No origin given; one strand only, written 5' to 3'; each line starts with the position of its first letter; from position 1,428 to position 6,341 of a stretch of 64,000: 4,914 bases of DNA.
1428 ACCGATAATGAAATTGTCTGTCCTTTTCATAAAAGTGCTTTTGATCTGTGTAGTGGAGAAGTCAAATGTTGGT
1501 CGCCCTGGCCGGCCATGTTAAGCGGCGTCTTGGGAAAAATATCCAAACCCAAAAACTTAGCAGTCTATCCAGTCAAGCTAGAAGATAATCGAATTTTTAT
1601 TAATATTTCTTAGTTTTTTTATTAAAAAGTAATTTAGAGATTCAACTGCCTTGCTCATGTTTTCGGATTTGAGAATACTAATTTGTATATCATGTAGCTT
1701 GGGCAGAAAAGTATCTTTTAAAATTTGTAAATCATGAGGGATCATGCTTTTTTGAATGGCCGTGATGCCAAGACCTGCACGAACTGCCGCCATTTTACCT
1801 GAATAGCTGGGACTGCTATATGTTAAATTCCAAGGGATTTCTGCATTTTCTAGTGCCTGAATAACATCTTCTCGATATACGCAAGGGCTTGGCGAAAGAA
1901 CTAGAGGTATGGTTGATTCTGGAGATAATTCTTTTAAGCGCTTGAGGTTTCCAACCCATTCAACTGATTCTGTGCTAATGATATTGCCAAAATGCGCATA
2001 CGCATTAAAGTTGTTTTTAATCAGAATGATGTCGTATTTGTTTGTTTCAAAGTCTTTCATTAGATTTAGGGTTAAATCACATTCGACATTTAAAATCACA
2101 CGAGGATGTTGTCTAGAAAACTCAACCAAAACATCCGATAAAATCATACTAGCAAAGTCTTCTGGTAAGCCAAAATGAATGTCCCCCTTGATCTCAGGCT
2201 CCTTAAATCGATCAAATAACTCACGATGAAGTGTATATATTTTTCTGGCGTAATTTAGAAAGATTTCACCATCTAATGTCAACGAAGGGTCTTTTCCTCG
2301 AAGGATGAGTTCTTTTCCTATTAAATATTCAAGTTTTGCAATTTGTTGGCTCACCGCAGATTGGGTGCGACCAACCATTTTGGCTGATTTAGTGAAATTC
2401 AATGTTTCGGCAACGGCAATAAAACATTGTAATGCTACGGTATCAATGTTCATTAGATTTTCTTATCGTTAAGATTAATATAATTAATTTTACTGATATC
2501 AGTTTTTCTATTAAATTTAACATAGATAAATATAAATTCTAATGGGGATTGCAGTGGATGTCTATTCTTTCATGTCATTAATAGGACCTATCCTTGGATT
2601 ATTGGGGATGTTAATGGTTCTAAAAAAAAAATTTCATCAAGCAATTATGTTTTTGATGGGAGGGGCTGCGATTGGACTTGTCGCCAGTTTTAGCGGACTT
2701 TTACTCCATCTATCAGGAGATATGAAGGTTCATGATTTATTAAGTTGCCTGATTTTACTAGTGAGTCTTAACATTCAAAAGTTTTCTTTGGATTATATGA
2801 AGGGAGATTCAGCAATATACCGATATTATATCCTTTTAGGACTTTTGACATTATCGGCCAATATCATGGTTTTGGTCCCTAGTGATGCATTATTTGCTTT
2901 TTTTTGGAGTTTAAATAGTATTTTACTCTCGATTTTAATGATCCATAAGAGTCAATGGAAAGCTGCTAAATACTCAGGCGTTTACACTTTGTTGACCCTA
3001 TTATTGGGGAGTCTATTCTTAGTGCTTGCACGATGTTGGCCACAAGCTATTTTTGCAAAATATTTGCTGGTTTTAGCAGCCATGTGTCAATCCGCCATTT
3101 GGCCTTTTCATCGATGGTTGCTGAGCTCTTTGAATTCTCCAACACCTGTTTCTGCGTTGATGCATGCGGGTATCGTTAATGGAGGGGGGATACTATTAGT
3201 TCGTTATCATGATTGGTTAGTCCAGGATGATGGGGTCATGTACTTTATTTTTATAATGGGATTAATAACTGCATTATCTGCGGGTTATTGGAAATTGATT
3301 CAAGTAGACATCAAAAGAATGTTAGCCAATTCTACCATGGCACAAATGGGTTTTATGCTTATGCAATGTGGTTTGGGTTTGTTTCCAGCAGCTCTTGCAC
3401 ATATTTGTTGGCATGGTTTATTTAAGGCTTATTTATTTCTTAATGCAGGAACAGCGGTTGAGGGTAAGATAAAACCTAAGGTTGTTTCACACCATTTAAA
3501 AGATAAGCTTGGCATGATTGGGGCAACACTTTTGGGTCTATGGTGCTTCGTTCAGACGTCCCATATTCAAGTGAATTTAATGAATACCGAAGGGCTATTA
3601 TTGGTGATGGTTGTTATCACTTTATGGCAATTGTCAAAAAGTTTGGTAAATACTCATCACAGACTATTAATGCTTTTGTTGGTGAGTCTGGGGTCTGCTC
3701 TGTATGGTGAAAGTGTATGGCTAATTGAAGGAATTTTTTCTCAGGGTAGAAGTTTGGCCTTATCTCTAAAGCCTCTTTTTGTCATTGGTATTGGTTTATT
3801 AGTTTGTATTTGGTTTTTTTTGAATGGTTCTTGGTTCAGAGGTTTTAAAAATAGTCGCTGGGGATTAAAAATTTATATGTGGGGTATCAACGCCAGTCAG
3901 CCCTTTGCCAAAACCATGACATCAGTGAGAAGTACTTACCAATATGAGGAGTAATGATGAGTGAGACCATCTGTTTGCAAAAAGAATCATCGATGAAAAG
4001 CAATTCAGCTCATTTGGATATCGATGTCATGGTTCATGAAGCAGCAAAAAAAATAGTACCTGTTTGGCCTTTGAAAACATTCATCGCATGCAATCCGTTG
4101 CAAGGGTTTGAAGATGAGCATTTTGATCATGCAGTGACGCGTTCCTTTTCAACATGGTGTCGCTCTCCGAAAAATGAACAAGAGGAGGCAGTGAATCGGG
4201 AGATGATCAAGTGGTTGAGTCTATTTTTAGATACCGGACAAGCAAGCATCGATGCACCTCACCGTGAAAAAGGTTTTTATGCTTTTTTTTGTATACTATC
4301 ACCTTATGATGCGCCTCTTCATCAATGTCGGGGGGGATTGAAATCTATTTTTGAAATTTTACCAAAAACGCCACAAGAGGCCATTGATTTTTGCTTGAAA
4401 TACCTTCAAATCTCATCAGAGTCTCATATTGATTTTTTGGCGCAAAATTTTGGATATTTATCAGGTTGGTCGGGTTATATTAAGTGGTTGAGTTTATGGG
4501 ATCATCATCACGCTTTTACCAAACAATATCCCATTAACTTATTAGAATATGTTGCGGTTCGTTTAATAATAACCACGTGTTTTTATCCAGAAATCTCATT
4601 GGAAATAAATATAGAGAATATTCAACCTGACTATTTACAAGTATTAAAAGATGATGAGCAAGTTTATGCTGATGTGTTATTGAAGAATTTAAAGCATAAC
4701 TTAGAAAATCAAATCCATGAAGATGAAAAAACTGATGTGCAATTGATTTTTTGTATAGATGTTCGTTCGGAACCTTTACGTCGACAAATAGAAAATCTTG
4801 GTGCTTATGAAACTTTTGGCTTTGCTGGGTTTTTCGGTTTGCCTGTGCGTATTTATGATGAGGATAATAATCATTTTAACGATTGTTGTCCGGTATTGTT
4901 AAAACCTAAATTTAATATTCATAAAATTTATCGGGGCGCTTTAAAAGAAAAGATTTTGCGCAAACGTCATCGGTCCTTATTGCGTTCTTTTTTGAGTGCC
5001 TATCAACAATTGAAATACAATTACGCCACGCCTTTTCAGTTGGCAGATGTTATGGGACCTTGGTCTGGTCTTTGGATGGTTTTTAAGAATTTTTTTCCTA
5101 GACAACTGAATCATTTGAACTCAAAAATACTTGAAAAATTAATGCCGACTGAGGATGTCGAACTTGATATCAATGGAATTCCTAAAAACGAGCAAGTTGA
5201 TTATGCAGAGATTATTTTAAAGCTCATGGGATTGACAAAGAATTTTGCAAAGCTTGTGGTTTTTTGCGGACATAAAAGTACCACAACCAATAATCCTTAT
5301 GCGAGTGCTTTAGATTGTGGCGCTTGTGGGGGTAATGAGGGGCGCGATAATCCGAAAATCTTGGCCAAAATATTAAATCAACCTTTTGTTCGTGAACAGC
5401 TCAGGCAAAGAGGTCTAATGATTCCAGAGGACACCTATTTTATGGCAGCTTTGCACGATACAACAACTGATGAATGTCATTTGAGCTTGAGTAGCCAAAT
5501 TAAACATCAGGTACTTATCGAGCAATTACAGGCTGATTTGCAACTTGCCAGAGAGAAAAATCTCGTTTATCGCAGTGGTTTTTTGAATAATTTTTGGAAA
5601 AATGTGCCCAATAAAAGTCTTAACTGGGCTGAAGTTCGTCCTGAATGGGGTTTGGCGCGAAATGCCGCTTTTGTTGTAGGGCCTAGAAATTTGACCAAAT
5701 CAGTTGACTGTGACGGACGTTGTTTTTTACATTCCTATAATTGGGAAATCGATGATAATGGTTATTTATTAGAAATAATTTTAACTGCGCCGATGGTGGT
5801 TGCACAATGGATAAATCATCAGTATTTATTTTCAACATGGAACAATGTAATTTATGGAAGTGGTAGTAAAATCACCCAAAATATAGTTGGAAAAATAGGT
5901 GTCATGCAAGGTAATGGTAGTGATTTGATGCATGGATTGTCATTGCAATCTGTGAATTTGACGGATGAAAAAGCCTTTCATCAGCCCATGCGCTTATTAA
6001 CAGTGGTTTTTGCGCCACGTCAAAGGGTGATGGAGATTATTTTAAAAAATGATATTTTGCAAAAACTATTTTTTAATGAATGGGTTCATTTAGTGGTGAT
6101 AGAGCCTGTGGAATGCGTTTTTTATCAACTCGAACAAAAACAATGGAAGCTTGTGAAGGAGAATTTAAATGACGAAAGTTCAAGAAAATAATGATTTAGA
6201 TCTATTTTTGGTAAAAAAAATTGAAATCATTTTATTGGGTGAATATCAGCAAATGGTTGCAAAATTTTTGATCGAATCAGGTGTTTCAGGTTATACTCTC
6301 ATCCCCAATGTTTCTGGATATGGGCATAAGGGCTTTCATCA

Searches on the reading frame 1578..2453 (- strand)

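Call 86: search_protein_families(library=pfam, proteins=[window:1578-2453:-], max_evalue=0.00001)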
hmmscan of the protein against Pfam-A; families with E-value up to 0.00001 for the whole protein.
window:1578-2453:- (291 aa): 2 families
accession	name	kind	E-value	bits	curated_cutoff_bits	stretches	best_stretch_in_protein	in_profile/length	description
PF03466.25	LysR_substrate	-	2.1e-16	60.4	28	1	89-272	5-199/209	LysR substrate binding domain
PF00126.33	HTH_1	-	2.4e-15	56.7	26.6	1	7-63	3-60/60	Bacterial regulatory helix-turn-helix protein, lysR family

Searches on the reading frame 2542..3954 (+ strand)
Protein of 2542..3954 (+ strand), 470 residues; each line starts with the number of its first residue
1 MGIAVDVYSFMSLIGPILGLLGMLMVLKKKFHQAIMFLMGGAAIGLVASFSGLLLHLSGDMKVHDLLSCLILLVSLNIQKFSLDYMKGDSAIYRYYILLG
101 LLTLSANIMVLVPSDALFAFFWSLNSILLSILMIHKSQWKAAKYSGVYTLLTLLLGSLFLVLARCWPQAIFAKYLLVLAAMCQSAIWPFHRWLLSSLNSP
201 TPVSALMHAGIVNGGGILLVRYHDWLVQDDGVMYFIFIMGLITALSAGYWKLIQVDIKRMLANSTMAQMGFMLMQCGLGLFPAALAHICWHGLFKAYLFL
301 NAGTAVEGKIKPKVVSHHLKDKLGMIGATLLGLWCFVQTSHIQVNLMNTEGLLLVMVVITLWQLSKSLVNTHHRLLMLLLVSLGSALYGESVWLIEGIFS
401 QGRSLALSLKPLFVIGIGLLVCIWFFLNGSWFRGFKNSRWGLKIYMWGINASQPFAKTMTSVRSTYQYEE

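Call 86: search_protein_families(library=pfam, proteins=[window:2542-3954:+], max_evalue=0.00001)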
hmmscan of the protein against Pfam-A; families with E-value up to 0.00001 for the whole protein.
window:2542-3954:+ (470 aa): 1 family
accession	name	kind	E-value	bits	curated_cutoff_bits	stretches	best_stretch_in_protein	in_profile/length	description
PF00361.26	Proton_antipo_M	-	1.2e-30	107.2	21.5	1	167-306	79-223/294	NADH:quinone oxidoreductase/Mrp antiporter, TM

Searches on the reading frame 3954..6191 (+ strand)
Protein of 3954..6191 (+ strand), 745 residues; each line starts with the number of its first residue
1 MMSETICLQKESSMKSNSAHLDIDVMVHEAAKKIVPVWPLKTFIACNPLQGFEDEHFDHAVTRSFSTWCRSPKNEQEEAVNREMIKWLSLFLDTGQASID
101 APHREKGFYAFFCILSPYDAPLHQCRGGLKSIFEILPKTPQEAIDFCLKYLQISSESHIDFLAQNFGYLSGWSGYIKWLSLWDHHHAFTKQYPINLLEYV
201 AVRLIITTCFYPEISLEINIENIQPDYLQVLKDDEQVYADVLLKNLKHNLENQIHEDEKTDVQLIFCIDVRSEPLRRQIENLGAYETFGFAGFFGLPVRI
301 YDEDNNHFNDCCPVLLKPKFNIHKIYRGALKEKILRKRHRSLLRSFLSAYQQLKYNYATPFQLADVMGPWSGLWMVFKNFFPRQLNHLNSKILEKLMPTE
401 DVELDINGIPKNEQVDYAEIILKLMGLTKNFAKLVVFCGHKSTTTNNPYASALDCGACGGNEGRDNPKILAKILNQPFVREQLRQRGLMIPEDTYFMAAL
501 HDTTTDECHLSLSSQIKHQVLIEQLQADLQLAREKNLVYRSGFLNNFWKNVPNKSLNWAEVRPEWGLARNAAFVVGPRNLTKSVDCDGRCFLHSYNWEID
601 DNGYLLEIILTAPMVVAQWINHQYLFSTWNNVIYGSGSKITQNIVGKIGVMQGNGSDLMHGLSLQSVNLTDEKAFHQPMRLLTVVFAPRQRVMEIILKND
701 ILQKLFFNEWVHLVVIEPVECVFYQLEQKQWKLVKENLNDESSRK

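Call 86: search_protein_families(library=pfam, proteins=[window:3954-6191:+], max_evalue=0.00001)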
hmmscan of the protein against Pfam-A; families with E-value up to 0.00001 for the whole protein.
window:3954-6191:+ (745 aa): 1 family
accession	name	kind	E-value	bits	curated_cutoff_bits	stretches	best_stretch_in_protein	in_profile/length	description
PF10070.14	DabA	-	9e-210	699.3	25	2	72-711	100-747/747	Probable inorganic carbon transporter subunit DabA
